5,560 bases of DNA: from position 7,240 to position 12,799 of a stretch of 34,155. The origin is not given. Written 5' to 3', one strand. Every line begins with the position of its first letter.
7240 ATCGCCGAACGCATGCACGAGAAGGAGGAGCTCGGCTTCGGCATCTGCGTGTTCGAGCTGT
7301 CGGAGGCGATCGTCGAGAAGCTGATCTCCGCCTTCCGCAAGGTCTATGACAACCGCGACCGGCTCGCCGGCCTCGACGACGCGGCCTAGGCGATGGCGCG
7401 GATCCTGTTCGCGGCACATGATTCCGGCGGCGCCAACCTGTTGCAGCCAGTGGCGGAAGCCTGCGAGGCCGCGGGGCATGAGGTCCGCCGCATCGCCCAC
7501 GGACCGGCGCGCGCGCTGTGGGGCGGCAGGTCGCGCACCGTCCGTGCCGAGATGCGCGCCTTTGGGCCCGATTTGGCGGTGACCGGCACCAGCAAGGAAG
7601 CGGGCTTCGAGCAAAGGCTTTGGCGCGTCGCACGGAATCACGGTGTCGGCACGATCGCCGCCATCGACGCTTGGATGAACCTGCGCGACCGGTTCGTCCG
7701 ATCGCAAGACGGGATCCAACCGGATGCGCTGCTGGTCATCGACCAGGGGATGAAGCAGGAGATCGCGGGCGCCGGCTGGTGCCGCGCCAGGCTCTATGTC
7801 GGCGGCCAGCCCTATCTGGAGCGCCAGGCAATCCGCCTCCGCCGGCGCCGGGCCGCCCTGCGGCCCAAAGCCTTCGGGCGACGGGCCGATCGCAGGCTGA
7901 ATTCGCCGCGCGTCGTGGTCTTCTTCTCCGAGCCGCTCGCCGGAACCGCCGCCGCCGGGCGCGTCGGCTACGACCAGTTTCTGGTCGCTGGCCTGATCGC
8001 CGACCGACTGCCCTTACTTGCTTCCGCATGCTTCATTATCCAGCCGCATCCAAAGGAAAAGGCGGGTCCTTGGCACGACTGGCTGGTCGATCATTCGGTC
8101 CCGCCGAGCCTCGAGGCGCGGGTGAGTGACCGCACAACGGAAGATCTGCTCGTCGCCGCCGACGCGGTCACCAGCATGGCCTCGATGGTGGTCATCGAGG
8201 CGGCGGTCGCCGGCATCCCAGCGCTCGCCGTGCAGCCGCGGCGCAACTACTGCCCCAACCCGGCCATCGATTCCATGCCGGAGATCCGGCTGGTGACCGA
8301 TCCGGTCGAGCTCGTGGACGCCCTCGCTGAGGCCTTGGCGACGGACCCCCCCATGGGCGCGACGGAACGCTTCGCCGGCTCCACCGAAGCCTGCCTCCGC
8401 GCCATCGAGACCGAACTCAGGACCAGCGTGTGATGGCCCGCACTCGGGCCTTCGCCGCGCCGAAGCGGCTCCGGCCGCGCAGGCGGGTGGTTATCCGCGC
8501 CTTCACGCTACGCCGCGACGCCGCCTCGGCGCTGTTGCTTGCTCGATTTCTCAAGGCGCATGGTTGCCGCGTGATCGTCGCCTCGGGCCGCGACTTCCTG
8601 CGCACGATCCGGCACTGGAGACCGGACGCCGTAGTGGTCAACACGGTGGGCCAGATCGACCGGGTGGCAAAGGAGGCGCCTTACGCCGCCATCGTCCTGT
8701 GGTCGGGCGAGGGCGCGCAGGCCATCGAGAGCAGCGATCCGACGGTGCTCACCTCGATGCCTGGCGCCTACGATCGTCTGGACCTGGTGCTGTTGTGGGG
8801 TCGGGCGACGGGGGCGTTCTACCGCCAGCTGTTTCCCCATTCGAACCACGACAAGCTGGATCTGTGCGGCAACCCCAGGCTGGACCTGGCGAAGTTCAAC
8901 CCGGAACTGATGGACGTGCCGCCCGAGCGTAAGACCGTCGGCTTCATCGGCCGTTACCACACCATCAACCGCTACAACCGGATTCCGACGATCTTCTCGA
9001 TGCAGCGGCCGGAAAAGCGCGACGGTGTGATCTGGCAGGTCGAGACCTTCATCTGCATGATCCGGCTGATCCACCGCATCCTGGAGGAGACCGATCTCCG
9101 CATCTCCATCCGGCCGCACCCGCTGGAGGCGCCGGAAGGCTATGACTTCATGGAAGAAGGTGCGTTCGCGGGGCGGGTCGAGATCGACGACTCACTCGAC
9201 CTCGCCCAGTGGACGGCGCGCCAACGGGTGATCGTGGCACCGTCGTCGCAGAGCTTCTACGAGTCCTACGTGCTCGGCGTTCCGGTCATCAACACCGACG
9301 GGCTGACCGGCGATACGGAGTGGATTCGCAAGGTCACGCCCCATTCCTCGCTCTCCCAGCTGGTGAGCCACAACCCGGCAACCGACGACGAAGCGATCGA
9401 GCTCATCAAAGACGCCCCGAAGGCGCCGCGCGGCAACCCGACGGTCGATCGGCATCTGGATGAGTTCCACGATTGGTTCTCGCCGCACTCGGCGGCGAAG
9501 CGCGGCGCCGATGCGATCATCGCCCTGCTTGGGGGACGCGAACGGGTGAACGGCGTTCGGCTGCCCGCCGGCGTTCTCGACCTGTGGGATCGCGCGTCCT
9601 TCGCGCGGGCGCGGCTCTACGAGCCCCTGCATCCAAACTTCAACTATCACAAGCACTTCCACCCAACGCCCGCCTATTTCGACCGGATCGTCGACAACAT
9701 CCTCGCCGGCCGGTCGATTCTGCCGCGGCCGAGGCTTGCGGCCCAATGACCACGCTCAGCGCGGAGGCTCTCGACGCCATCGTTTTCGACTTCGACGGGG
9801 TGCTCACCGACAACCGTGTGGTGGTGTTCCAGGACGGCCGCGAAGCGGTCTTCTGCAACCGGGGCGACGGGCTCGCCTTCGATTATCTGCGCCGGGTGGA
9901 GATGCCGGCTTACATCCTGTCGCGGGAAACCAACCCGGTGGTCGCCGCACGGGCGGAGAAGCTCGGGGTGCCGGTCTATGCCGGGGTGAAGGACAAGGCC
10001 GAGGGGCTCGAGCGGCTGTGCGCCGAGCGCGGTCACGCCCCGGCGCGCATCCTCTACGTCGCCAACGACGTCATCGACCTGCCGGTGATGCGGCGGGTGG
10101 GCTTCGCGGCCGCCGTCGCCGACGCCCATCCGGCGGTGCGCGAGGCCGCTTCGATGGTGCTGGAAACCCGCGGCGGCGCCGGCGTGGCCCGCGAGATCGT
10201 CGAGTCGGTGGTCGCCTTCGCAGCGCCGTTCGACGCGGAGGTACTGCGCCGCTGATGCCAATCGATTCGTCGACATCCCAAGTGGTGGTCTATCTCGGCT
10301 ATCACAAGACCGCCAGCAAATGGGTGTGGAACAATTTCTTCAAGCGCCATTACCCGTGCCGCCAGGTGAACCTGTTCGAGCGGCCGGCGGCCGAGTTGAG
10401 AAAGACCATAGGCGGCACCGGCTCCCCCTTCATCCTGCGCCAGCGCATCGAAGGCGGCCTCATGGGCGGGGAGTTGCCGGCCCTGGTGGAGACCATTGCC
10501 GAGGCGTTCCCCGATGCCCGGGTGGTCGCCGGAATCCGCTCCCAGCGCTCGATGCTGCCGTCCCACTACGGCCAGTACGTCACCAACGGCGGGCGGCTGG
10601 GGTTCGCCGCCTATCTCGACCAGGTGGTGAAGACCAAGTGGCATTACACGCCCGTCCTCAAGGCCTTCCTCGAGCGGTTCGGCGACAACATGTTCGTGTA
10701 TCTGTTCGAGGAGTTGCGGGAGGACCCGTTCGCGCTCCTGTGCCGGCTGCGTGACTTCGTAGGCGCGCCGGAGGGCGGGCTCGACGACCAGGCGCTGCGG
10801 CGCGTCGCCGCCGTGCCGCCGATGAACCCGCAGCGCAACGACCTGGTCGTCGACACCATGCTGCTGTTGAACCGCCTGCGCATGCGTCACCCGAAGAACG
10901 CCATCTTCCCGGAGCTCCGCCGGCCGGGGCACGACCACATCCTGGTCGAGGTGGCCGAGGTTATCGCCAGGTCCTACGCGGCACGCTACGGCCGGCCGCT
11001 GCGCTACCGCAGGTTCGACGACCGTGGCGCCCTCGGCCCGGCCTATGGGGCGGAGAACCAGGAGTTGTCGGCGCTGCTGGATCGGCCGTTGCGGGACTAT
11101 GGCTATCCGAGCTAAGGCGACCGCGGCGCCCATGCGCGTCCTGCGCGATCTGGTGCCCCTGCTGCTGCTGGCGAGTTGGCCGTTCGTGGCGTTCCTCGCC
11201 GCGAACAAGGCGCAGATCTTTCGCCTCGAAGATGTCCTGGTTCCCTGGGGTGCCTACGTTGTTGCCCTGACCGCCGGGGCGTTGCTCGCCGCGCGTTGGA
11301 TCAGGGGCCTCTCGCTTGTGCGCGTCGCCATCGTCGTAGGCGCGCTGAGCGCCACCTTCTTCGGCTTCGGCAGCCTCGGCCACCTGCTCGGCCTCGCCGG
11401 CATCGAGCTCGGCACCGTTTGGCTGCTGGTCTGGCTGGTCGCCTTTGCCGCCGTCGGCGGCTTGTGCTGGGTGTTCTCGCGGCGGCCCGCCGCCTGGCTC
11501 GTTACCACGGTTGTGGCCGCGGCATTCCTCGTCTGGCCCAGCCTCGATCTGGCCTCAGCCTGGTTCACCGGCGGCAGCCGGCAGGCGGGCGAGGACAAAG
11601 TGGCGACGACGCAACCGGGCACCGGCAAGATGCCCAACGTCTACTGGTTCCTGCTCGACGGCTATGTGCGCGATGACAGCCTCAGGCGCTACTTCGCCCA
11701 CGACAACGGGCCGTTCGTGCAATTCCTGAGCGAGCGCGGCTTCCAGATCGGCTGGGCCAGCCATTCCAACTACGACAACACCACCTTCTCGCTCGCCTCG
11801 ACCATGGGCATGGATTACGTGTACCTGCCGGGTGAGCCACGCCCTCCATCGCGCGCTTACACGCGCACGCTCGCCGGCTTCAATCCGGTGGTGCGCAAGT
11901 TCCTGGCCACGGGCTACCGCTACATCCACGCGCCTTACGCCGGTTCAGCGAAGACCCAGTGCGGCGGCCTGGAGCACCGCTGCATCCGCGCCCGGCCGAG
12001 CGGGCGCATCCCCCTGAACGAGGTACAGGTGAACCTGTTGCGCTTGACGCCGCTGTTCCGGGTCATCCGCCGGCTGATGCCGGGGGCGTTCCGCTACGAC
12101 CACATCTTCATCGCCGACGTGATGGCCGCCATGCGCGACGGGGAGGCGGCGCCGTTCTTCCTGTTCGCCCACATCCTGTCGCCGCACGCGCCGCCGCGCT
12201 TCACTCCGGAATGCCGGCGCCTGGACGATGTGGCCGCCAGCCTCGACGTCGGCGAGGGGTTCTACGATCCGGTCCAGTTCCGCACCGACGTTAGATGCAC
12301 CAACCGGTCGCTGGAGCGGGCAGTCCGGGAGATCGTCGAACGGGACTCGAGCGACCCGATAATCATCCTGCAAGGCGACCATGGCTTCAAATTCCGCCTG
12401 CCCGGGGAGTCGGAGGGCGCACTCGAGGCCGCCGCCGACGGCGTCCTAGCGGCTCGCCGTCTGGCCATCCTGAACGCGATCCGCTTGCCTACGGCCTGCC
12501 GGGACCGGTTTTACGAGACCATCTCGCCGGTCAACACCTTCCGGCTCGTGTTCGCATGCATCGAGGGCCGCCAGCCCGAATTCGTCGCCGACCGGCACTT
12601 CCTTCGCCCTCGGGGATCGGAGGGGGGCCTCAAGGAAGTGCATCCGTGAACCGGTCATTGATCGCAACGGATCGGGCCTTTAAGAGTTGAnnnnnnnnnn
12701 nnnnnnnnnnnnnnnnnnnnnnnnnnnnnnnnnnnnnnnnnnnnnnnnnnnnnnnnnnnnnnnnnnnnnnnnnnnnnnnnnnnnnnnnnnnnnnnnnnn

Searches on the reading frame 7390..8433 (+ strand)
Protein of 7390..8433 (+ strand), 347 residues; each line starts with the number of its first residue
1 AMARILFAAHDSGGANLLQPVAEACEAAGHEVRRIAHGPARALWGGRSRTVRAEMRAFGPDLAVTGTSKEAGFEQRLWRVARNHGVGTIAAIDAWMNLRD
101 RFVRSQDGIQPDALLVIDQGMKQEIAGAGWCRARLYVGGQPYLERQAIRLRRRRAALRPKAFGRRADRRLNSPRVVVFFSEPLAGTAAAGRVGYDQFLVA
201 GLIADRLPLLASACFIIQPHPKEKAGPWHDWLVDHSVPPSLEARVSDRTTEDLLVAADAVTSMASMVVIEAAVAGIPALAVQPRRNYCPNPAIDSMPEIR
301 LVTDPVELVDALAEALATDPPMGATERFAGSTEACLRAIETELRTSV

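Call 7: search_protein_families(library=pfam, proteins=[window:7390-8433:+], max_evalue=0.001)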
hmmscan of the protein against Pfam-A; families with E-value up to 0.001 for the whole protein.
window:7390-8433:+ (347 aa): 0 families

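Call 61: search_protein_families(library=ncbifam, proteins=[window:7390-8433:+], max_evalue=0.01)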
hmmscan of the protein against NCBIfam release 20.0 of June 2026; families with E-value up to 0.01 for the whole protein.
window:7390-8433:+ (347 aa): 3 families
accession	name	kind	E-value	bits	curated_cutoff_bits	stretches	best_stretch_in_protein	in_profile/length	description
TIGR04396.2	surf_polysacc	subfamily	0.00024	20.4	125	1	215-292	226-299/427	surface carbohydrate biosynthesis protein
TIGR04326.1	O_ant_LIC13510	subfamily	0.0017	16.8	250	1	215-317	483-579/602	TIGR04326 family surface carbohydrate biosynthesis protein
NF046086.1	BFO_1060_trans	domain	0.002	17.3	200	1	214-293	222-301/365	BFO_1060 family glycosyltransferase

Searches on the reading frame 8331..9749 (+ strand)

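Call 7: search_protein_families(library=pfam, proteins=[window:8331-9749:+], max_evalue=0.001)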
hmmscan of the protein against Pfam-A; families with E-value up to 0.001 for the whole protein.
window:8331-9749:+ (472 aa): 0 families

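Call 61: search_protein_families(library=ncbifam, proteins=[window:8331-9749:+], max_evalue=0.01)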
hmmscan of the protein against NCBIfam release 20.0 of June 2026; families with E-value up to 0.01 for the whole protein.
window:8331-9749:+ (472 aa): 2 families
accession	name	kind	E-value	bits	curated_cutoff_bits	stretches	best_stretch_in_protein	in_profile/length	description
TIGR04396.2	surf_polysacc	subfamily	5.4e-17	62.1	125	1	61-400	9-363/427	surface carbohydrate biosynthesis protein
NF046086.1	BFO_1060_trans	domain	1.3e-10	41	200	1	61-276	10-242/365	BFO_1060 family glycosyltransferase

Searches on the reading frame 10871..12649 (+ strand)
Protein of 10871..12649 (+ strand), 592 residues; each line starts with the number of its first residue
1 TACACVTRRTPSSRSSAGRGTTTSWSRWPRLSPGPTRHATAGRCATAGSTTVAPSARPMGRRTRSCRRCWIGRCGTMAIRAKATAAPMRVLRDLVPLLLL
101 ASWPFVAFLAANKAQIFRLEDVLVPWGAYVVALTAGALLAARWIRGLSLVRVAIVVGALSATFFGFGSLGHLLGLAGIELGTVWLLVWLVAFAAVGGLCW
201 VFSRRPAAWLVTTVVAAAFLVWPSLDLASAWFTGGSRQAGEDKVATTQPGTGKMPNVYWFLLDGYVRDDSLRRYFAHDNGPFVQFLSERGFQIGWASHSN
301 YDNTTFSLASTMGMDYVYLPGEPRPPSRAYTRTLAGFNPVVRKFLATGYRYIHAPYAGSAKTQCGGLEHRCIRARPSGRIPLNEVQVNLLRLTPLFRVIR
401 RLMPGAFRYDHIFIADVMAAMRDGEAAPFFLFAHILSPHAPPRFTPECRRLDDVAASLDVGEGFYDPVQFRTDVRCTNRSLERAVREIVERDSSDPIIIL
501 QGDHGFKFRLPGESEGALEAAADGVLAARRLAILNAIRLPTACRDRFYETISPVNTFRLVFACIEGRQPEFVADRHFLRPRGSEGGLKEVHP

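Call 8: search_protein_families(library=pfam, proteins=[window:10871-12649:+], max_evalue=0.001)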
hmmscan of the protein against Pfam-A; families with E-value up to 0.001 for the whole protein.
window:10871-12649:+ (592 aa): 0 families

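Call 61: search_protein_families(library=ncbifam, proteins=[window:10871-12649:+], max_evalue=0.01)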
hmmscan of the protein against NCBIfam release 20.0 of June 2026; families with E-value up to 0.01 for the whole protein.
window:10871-12649:+ (592 aa): 0 families

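Call 72: search_solved_structures(query=window:10871-12649:+, max_evalue=0.1)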
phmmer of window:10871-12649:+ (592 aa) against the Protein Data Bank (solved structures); distinct sequences matched with E-value up to 0.1: 0.
